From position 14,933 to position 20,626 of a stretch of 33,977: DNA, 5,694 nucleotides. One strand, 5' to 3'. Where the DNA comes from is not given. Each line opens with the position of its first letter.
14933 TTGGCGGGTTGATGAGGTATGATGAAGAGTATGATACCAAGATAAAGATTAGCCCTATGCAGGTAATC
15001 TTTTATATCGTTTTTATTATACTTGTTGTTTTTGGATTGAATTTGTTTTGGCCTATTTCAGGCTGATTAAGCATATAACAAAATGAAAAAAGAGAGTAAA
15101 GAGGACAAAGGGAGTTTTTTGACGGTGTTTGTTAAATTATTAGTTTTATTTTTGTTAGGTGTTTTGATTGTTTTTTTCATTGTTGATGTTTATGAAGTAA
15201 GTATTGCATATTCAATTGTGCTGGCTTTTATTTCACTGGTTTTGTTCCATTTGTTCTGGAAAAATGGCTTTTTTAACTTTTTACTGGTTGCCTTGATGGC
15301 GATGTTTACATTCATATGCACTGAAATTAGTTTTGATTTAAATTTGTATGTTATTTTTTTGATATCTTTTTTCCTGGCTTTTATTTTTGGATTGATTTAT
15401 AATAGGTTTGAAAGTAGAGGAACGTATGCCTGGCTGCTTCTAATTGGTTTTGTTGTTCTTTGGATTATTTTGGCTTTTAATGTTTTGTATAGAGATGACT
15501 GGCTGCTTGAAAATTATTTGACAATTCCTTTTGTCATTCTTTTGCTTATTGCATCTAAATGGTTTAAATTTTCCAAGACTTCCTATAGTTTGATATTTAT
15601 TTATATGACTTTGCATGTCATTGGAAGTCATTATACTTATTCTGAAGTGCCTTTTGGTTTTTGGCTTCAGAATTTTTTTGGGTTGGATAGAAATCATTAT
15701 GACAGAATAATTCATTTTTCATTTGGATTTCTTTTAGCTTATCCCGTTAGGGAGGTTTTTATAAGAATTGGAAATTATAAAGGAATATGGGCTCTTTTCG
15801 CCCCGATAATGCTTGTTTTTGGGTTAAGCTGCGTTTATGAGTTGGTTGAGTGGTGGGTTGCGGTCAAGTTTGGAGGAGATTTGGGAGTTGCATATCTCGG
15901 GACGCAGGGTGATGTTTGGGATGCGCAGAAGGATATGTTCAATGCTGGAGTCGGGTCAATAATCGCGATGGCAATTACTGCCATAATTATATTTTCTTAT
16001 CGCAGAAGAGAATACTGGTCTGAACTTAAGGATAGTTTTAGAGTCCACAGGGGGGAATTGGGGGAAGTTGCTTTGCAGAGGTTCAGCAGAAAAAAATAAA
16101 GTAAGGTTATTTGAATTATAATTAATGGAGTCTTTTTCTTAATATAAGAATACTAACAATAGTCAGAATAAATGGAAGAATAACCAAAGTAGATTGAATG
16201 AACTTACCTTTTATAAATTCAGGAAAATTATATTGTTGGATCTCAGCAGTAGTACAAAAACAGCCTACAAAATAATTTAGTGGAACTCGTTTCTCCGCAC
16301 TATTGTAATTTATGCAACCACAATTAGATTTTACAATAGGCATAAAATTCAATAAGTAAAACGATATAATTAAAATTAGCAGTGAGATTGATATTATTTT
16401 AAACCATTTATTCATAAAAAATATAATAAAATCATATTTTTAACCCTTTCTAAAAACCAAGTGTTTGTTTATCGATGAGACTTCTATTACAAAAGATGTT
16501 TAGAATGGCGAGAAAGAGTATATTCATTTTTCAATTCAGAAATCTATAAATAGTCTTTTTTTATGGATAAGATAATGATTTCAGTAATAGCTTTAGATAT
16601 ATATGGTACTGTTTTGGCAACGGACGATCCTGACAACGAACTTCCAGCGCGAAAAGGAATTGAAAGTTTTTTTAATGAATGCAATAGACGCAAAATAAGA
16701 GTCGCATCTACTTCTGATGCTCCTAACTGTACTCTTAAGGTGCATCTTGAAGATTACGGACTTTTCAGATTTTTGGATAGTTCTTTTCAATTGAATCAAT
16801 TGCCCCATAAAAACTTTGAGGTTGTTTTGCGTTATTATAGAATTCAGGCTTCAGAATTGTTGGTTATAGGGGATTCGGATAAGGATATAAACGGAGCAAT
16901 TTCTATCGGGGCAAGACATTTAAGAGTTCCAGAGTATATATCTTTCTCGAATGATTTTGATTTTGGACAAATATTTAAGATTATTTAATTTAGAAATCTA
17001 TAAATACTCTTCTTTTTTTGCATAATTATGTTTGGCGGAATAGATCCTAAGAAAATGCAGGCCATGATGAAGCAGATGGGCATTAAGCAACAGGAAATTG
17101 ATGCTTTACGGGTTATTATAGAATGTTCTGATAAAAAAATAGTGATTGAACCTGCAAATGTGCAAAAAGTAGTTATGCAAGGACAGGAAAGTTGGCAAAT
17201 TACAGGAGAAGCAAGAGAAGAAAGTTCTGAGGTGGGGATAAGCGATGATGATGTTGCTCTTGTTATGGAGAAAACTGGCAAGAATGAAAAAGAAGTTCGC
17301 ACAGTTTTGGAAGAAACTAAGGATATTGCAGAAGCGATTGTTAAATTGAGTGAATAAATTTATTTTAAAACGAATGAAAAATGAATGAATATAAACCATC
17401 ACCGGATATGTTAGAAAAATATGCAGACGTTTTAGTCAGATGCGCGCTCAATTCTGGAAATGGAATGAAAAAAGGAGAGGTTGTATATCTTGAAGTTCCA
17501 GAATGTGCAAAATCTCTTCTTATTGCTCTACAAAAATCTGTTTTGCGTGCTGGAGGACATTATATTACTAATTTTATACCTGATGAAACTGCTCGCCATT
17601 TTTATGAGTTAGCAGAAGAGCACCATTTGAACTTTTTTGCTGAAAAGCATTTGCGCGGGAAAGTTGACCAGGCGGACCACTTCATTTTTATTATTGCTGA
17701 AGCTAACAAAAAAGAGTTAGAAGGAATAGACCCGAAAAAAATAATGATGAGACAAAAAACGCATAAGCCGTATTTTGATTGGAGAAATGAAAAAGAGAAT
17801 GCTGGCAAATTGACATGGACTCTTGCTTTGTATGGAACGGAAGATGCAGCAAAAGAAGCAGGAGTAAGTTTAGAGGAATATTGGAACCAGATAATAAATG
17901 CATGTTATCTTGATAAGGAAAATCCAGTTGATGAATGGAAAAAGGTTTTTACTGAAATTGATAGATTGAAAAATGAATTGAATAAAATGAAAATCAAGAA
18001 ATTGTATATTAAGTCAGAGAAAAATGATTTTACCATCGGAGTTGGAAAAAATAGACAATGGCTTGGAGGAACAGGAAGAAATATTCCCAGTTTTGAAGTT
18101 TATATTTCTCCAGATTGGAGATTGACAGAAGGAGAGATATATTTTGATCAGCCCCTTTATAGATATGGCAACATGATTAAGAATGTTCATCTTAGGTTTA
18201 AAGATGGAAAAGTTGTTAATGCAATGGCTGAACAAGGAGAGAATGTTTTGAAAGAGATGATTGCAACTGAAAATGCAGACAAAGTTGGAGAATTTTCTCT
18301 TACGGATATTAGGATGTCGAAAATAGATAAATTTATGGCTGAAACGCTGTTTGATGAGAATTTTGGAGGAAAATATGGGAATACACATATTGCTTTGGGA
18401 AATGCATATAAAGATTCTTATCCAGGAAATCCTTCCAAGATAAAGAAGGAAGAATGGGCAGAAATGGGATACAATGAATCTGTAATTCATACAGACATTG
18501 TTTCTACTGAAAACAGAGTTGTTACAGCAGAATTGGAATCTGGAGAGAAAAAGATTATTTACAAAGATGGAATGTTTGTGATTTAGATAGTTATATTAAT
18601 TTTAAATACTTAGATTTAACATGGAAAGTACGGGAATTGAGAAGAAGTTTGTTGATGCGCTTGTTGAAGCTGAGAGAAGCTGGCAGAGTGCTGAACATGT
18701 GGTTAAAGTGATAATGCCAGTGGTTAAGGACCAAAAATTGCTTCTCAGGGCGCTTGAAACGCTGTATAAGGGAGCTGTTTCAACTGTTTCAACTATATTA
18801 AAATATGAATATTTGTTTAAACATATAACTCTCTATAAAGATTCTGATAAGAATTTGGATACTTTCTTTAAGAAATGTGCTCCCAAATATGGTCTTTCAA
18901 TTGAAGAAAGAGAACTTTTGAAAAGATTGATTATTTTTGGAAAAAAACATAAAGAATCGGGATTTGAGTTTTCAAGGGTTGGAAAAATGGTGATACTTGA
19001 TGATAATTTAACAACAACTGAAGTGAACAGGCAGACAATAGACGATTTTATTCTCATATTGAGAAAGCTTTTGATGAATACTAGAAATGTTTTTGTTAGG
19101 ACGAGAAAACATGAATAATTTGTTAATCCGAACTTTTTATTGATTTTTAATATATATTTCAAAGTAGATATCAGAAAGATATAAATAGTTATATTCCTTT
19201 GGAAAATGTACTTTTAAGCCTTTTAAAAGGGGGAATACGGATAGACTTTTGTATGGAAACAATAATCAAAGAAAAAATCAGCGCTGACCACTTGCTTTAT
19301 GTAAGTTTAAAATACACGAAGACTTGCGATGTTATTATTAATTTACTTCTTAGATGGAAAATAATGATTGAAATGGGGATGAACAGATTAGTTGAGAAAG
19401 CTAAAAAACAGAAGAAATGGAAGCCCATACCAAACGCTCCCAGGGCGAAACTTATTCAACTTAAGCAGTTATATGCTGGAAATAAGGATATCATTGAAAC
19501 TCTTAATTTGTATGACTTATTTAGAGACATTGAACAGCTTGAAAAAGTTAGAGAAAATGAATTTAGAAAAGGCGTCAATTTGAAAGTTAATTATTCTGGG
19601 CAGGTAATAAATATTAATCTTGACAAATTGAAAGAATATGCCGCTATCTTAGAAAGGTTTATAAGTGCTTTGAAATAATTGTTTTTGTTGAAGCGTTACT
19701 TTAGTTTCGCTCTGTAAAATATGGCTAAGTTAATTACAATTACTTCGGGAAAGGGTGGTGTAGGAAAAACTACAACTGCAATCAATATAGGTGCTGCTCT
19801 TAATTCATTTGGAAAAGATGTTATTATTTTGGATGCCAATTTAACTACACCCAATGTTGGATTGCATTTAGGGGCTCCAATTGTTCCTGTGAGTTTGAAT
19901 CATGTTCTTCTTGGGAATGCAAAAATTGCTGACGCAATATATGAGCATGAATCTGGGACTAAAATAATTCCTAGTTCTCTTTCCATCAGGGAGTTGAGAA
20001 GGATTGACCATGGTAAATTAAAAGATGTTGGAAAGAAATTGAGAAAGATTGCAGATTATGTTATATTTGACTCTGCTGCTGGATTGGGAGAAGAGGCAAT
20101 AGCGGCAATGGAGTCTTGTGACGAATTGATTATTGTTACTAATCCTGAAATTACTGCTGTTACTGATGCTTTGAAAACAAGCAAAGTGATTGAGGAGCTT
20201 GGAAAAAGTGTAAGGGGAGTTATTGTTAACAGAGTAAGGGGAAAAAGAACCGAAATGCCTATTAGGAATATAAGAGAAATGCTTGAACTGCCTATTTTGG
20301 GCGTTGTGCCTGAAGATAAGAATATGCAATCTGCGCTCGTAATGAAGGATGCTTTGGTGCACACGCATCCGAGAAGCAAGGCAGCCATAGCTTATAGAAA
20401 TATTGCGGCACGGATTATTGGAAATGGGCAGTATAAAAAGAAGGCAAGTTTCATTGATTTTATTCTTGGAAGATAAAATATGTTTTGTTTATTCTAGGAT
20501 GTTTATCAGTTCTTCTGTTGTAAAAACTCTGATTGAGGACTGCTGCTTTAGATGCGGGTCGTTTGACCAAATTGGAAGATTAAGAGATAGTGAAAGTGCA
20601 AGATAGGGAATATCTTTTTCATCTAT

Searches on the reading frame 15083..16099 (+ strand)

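Call 29: search_protein_families(library=pfam, max_evalue=0.01, proteins=[window:15083-16099:+])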
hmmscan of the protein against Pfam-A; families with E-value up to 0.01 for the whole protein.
window:15083-16099:+ (338 aa): 1 family
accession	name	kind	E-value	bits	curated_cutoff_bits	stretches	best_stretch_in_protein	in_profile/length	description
PF09997.14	DUF2238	-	5.1e-53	179.1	26.4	1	151-287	4-139/140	Predicted membrane protein (DUF2238)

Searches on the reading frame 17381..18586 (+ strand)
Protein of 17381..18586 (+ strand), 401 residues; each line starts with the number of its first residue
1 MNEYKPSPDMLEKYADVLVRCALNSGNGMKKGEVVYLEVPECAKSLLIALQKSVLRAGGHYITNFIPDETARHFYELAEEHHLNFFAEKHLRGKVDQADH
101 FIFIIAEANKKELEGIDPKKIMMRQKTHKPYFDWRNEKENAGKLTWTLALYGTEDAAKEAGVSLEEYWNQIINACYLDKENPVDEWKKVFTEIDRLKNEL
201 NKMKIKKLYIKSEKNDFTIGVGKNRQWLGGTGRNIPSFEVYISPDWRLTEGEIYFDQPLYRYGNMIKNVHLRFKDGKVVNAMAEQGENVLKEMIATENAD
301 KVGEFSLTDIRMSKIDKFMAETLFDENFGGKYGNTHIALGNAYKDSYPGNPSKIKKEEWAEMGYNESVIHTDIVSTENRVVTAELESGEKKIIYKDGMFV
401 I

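Call 29: search_protein_families(library=pfam, max_evalue=0.01, proteins=[window:17381-18586:+])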
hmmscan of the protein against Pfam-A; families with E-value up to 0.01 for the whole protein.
window:17381-18586:+ (401 aa): 3 families
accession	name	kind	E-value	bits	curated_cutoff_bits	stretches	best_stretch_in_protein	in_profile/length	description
PF02073.20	Peptidase_M29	-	2.6e-99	333.2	27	1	10-399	4-406/406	Thermophilic metalloprotease (M29)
PF18627.6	PgdA_N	-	0.0016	18.4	26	1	52-129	20-97/218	Peptidoglycan GlcNAc deacetylase N-terminal domain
PF10473.14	CENP-F_leu_zip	-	0.0091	16.5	34.5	0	176-224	44-92/140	Leucine-rich repeats of kinetochore protein Cenp-F/LEK1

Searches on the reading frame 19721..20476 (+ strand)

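Call 29: search_protein_families(library=pfam, max_evalue=0.01, proteins=[window:19721-20476:+])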
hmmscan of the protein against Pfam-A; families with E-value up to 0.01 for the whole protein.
window:19721-20476:+ (251 aa): 9 families
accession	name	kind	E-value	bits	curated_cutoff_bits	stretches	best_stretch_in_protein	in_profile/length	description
PF01656.29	CbiA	-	1.4e-20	74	25.4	1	5-205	1-118/125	CobQ/CobB/MinD/ParA nucleotide binding domain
PF10609.15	ParA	-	7.8e-20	71.8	27.1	2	3-51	4-52/246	NUBPL iron-transfer P-loop NTPase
PF13614.12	AAA_31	-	2.6e-19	70.3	27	1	3-162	2-169/177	AAA domain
PF00142.24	Fer4_NifH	-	2e-13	50.9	25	2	130-236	138-248/271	4Fe-4S iron sulfur cluster binding proteins, NifH/frxC family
PF06564.18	CBP_BcsQ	-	2.4e-09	37.5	21.3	1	4-231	3-232/234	Cellulose biosynthesis protein BcsQ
PF07015.17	VirC1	-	5.4e-07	29.6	24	1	3-42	2-41/231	VirC1 protein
PF13500.12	AAA_26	-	5.8e-07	30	27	1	133-202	127-194/198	AAA domain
PF02374.21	ArsA_ATPase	-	2.9e-06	27.1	24.3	1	7-37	5-35/305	Anion-transporting ATPase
PF09140.17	MipZ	-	0.00041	20.2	20.7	1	4-138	2-127/262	ATPase MipZ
